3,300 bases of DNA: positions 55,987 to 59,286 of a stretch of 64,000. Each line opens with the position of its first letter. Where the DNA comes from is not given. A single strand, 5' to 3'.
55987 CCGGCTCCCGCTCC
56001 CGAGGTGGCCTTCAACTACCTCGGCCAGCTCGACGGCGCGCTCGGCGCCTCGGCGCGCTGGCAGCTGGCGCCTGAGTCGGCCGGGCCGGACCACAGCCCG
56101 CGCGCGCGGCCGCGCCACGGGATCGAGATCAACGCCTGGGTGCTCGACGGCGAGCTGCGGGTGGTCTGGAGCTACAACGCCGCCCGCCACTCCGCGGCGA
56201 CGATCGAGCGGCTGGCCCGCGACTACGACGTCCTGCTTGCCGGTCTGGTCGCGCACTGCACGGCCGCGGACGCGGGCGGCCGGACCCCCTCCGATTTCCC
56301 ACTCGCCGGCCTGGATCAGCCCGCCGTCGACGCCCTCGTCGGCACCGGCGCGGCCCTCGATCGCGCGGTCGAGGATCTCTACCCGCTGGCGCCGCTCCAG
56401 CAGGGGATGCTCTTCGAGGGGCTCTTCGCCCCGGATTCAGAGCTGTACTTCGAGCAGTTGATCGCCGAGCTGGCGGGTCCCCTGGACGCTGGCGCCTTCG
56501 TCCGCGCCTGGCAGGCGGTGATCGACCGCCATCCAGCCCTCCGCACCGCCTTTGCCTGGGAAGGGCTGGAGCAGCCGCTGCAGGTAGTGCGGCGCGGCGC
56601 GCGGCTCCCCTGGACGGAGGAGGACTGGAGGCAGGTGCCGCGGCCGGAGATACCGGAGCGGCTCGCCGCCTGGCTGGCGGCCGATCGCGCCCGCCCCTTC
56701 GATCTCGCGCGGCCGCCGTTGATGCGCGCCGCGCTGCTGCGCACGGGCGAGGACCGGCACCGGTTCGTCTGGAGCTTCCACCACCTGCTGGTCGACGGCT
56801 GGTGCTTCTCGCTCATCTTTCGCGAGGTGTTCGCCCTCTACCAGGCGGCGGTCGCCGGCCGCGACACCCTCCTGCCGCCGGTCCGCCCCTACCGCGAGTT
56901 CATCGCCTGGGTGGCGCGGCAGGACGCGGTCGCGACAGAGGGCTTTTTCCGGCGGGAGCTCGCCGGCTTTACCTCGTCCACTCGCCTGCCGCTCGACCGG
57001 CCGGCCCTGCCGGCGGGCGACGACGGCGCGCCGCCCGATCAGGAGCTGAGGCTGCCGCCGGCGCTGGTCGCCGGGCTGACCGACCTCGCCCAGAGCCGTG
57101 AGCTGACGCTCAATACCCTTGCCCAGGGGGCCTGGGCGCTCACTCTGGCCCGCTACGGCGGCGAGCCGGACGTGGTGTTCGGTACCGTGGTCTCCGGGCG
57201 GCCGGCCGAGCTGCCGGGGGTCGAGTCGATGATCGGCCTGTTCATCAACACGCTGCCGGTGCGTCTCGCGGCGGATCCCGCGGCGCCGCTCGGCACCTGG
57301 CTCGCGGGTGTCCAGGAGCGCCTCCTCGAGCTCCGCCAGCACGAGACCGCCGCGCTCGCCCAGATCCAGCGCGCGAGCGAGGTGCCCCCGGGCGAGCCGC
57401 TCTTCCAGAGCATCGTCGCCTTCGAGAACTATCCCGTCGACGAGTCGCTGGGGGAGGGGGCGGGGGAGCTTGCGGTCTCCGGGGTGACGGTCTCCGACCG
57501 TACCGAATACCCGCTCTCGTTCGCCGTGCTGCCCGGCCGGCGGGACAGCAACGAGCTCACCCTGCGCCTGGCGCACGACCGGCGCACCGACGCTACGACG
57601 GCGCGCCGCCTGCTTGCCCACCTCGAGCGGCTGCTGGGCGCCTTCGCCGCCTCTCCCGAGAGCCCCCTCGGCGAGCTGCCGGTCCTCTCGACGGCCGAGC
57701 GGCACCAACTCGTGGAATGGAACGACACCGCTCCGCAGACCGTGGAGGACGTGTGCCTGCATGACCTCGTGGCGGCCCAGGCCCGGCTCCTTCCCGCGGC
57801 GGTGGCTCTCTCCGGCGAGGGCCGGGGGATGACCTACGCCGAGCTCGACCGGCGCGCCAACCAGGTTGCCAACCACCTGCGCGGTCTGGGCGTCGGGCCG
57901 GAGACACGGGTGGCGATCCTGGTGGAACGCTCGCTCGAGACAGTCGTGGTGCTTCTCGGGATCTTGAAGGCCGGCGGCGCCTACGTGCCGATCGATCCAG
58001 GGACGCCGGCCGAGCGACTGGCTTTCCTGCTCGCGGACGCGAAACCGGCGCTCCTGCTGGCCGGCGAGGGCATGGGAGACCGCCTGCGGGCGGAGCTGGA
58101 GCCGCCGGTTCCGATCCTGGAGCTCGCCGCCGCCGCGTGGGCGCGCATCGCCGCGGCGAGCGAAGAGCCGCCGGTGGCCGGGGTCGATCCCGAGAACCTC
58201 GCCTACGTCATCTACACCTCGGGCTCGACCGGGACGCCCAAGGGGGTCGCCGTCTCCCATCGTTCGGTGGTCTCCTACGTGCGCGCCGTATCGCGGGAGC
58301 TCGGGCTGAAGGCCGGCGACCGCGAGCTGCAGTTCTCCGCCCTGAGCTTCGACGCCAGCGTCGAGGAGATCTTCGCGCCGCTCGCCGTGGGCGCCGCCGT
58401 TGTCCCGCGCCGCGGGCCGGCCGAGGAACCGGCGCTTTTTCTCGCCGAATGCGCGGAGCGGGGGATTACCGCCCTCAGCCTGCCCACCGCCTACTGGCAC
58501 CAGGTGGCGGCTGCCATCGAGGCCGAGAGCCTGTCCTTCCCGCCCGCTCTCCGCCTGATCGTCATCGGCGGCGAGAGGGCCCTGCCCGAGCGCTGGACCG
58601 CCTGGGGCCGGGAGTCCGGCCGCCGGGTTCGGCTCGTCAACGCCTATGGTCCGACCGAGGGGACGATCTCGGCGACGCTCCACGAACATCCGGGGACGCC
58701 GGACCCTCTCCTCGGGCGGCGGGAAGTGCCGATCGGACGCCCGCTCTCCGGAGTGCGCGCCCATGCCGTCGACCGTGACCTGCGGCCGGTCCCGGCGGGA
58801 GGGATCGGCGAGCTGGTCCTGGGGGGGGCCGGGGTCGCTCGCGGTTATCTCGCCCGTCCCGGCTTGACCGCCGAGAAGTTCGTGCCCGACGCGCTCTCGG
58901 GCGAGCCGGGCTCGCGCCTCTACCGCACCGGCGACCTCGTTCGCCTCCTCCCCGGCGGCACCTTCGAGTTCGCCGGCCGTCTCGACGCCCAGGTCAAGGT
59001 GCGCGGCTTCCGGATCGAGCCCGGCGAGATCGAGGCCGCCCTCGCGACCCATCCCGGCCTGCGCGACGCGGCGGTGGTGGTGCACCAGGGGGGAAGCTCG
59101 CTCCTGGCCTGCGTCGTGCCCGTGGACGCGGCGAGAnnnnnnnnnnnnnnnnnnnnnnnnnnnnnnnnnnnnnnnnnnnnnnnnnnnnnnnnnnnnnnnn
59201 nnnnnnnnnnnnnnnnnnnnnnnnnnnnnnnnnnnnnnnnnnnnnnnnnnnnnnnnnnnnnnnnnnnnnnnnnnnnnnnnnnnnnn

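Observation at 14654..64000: Colinear lipopeptide assembly line longer than 49 kb: lipoinitiation plus 11 NRPS modules, one PKS module and an extra stand-alone C domain; no TE in window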

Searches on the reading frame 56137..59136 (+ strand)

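Call 11: search_protein_families(library=pfam, proteins=[window:56137-59136:+], max_evalue=0.00001)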
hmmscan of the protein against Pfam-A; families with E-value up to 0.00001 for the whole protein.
window:56137-59136:+ (1000 aa): 3 families
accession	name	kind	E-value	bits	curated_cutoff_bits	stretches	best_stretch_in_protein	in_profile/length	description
PF00668.25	Condensation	-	1.2e-92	311.5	30.6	1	79-526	2-456/456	Condensation domain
PF00501.34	AMP-binding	-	1e-83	281.7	29.9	1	547-905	3-384/384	AMP-binding enzyme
PF13193.12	AMP-binding_C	-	4.2e-06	28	24.5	0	964-996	1-36/76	AMP-binding enzyme C-terminal domain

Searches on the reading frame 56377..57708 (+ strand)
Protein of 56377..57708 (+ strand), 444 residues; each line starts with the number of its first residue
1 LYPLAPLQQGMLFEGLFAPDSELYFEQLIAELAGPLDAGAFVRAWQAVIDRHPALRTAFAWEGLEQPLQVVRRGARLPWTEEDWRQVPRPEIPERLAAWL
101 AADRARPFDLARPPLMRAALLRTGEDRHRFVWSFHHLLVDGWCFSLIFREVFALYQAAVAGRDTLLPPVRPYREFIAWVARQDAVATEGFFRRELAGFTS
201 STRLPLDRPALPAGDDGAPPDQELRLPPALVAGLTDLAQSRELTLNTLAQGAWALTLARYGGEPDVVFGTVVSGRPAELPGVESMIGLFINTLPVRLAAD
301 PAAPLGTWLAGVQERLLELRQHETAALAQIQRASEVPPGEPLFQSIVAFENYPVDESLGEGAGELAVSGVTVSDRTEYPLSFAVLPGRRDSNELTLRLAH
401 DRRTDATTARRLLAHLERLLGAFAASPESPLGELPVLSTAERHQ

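Call 48: search_protein_families(library=ncbifam, proteins=[window:56377-57708:+], max_evalue=0.00001)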
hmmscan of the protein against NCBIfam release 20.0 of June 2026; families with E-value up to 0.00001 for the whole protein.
window:56377-57708:+ (444 aa): 5 families
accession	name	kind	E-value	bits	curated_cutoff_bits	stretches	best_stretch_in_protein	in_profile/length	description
NF004282.0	PRK05691.1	subfamily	1.4e-104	349.9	4090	1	1-443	3257-3703/4334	non-ribosomal peptide synthase/polyketide synthase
NF041803.1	NRPS_SolG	exception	6.2e-42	143.3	2200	1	1-444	111-545/1163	solanimycin non-ribosomal peptide synthetase SolG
NF038078.1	NRPS_MxcG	equivalog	2.1e-22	78.3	2300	1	2-433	5-426/1442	myxochelin non-ribosomal peptide synthetase MxcG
NF007605.2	PRK10252.1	equivalog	7.1e-14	50.3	2400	1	112-444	113-440/1292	enterobactin non-ribosomal peptide synthetase EntF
NF047350.1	aureusi_NRPS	equivalog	1.8e-13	48.3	2500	1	2-322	995-1297/2373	aureusimine non-ribosomal peptide synthetase AusA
